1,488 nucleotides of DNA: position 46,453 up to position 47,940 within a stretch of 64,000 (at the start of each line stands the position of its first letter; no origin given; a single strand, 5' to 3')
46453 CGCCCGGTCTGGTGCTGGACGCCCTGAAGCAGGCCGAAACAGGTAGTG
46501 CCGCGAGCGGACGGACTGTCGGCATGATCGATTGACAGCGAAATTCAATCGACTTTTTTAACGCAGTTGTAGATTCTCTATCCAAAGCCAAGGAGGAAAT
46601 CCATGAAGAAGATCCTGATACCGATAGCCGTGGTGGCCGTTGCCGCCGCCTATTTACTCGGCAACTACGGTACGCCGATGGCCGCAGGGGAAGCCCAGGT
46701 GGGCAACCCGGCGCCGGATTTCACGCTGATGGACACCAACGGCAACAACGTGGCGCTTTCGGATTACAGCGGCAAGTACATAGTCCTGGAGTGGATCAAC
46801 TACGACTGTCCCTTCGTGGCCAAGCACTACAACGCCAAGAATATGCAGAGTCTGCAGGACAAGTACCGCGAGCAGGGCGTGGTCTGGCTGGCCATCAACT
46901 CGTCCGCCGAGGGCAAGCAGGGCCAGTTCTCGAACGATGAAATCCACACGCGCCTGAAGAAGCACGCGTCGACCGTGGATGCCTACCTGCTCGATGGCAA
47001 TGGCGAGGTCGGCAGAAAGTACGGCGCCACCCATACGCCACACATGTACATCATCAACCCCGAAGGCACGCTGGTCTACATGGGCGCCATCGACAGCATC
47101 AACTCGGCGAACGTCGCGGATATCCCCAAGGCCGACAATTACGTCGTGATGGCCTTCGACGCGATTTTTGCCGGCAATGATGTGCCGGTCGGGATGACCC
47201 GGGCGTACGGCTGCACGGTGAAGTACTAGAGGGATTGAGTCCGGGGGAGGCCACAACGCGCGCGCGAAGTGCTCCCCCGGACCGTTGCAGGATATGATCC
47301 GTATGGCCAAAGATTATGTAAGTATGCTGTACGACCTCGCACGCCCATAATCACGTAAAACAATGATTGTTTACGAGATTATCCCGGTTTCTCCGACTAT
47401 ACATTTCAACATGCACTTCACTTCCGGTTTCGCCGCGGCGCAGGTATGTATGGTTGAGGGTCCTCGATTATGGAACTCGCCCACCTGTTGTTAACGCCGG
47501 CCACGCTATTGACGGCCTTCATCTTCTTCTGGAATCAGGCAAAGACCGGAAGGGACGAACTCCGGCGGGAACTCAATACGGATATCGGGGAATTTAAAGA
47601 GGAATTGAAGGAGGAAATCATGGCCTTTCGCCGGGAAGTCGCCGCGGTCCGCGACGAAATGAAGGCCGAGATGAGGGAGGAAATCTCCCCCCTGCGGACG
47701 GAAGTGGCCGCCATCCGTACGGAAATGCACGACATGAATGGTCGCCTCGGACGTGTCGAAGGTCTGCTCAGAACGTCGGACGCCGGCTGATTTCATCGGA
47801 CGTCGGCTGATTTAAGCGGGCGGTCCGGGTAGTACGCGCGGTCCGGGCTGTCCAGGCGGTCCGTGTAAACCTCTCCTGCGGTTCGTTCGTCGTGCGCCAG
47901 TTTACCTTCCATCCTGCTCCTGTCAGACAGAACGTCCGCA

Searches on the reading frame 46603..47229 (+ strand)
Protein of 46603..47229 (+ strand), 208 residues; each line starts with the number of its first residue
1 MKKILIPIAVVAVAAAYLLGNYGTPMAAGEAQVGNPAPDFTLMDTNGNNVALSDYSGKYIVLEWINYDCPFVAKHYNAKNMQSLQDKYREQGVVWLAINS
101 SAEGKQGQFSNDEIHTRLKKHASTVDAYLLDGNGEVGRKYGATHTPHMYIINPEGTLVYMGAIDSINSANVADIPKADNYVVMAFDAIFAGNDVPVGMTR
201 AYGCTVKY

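Call 4: search_protein_families(library=pfam, proteins=[window:46603-47229:+], max_evalue=0.01)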
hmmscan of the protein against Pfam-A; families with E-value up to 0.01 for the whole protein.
window:46603-47229:+ (208 aa): 5 families
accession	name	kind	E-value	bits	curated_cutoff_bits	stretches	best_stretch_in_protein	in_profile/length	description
PF00578.27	AhpC-TSA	-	4.7e-18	65.8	26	1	33-159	1-123/124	AhpC/TSA family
PF08534.16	Redoxin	-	3.3e-16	59.8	26.6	1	32-170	1-140/148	Redoxin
PF00255.25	GSHPx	-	4e-08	33.2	27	1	39-119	3-80/108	Glutathione peroxidase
PF02630.20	SCO1-SenC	-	0.00034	21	22.8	0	38-92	2-55/134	SCO1/SenC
PF13098.12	Thioredoxin_2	-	0.0013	19.5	27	1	57-163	5-95/104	Thioredoxin-like domain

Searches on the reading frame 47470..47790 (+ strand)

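Call 4: search_protein_families(library=pfam, proteins=[window:47470-47790:+], max_evalue=0.01)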
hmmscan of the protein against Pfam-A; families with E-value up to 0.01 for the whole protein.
window:47470-47790:+ (106 aa): 7 families
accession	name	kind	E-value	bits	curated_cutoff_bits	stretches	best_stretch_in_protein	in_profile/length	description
PF01442.23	Apolipoprotein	-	7.6e-07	29.5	90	1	29-101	69-142/190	Apolipoprotein A1/A4/E domain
PF20570.3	DUF6779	-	5e-05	24.4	28.1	1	11-95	11-96/108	Domain of unknown function (DUF6779)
PF07798.16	CCDC90-like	-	6.9e-05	23.2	33.5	1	43-93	45-95/175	Coiled-coil domain-containing protein 90-like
PF15035.11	Rootletin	-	0.0011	19.4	36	1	22-90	100-170/188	Ciliary rootlet component, centrosome cohesion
PF07889.17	DUF1664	-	0.0029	18.1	34.6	1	35-97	53-114/124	Protein of unknown function (DUF1664)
PF10473.14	CENP-F_leu_zip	-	0.0038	17.7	34.5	1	30-94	28-90/140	Leucine-rich repeats of kinetochore protein Cenp-F/LEK1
PF05465.18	Halo_GVPC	-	0.0093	16.6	22.4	0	73-89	2-18/32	Halobacterial gas vesicle protein C (GVPC) repeat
